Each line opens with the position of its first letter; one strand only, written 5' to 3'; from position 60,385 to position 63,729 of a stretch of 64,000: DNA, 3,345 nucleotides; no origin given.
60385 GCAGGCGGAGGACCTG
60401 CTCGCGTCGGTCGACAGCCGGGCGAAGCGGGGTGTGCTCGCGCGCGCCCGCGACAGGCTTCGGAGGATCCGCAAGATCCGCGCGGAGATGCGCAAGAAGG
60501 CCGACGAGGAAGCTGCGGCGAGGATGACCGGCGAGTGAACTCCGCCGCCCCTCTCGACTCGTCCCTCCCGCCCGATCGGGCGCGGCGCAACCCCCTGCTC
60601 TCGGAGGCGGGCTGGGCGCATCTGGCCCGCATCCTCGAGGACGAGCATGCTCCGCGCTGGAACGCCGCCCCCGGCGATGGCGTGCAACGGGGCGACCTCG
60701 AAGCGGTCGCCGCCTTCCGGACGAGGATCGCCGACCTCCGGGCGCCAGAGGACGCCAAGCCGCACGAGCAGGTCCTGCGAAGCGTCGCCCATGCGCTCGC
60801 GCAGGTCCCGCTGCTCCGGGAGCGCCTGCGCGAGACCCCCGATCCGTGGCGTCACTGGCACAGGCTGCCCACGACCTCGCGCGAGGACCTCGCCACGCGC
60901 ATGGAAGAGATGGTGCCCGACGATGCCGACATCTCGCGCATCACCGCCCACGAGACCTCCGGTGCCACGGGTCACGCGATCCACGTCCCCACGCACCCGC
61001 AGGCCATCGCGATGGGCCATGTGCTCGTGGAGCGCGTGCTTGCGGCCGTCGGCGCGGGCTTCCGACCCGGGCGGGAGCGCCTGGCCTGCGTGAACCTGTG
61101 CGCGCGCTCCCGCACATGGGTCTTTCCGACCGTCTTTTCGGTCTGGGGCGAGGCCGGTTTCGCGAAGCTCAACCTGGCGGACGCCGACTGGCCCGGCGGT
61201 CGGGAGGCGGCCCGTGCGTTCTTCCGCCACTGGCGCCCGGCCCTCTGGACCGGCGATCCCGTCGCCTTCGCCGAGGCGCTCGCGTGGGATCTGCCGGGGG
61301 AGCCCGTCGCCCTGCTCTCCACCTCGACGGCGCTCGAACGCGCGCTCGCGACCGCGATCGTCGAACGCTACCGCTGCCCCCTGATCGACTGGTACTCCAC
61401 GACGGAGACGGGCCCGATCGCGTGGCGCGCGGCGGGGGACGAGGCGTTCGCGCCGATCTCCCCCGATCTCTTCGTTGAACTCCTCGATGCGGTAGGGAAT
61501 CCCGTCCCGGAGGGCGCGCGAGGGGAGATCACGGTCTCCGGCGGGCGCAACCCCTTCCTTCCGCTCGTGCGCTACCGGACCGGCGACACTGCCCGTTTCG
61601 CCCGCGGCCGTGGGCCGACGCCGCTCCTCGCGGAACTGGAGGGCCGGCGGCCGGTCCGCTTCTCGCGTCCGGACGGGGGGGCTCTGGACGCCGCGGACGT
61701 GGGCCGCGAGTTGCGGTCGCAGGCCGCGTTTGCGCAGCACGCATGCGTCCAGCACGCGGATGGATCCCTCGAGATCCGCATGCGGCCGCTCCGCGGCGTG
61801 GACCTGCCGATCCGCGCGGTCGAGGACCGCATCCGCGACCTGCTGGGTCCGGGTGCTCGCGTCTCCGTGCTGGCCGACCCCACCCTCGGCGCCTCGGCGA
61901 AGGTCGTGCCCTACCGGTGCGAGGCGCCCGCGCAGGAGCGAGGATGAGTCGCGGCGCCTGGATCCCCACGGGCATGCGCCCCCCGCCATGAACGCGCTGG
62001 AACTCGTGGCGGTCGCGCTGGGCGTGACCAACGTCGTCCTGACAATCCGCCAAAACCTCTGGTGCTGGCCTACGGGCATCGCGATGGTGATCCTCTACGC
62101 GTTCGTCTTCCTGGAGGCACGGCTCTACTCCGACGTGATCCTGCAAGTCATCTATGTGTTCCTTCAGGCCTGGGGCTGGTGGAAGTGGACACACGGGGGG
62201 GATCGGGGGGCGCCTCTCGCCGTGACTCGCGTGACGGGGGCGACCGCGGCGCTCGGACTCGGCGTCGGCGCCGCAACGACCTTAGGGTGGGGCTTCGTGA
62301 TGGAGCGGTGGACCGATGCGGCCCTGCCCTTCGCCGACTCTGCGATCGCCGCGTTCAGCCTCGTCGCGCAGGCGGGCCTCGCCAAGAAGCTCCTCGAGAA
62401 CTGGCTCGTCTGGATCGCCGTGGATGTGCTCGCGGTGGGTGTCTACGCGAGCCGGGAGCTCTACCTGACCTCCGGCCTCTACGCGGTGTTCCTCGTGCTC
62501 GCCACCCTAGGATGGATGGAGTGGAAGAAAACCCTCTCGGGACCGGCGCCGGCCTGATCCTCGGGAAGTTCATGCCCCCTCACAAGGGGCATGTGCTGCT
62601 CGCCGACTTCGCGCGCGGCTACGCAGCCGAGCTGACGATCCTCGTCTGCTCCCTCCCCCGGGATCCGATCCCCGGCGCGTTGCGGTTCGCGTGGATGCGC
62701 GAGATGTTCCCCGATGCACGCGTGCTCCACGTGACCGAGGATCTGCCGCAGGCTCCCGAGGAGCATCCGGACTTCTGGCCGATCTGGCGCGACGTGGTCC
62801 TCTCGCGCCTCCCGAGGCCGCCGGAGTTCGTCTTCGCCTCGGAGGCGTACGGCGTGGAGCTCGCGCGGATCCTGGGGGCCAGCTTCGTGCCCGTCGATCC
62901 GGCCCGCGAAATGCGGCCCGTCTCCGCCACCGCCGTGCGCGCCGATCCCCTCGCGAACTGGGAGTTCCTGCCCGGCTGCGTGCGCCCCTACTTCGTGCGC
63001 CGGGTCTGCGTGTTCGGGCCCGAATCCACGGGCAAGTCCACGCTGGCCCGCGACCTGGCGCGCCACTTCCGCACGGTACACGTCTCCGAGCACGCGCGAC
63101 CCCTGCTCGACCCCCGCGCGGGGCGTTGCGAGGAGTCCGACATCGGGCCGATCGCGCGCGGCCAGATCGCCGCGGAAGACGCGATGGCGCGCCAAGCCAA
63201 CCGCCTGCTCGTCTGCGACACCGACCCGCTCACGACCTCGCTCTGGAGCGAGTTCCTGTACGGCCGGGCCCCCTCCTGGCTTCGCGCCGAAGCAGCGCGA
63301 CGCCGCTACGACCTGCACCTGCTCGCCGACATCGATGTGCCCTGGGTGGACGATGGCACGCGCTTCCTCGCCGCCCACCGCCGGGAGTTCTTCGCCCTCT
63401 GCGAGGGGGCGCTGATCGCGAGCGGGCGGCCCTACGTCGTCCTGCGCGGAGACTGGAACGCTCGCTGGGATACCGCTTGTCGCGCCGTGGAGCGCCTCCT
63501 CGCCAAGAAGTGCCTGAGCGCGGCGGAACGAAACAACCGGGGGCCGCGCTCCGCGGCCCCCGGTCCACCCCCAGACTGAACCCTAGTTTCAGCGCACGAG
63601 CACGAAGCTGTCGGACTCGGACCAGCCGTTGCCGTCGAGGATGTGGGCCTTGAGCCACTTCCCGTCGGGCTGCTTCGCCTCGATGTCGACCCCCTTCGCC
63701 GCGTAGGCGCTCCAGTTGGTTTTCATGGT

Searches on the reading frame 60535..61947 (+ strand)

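Call 37: search_protein_families(library=pfam, proteins=[window:60535-61947:+])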
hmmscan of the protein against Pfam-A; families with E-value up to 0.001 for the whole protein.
window:60535-61947:+ (470 aa): 1 family
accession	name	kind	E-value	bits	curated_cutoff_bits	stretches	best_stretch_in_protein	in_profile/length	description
PF00501.34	AMP-binding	-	4.3e-07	29.5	29.9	1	152-336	210-376/384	AMP-binding enzyme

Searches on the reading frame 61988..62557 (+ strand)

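Call 37: search_protein_families(library=pfam, proteins=[window:61988-62557:+])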
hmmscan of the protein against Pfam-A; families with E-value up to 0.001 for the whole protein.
window:61988-62557:+ (189 aa): 1 family
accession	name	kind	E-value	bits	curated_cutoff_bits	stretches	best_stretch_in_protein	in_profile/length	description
PF04973.17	NMN_transporter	-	3.7e-55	187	27.3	1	3-181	2-175/175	Nicotinamide mononucleotide transporter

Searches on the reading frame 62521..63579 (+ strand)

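Call 37: search_protein_families(library=pfam, proteins=[window:62521-63579:+])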
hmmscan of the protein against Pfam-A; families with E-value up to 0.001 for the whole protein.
window:62521-63579:+ (352 aa): 1 family
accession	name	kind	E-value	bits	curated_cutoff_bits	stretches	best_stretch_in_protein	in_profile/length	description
PF13521.12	AAA_28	-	1.6e-33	116.7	27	1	161-315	1-164/164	AAA domain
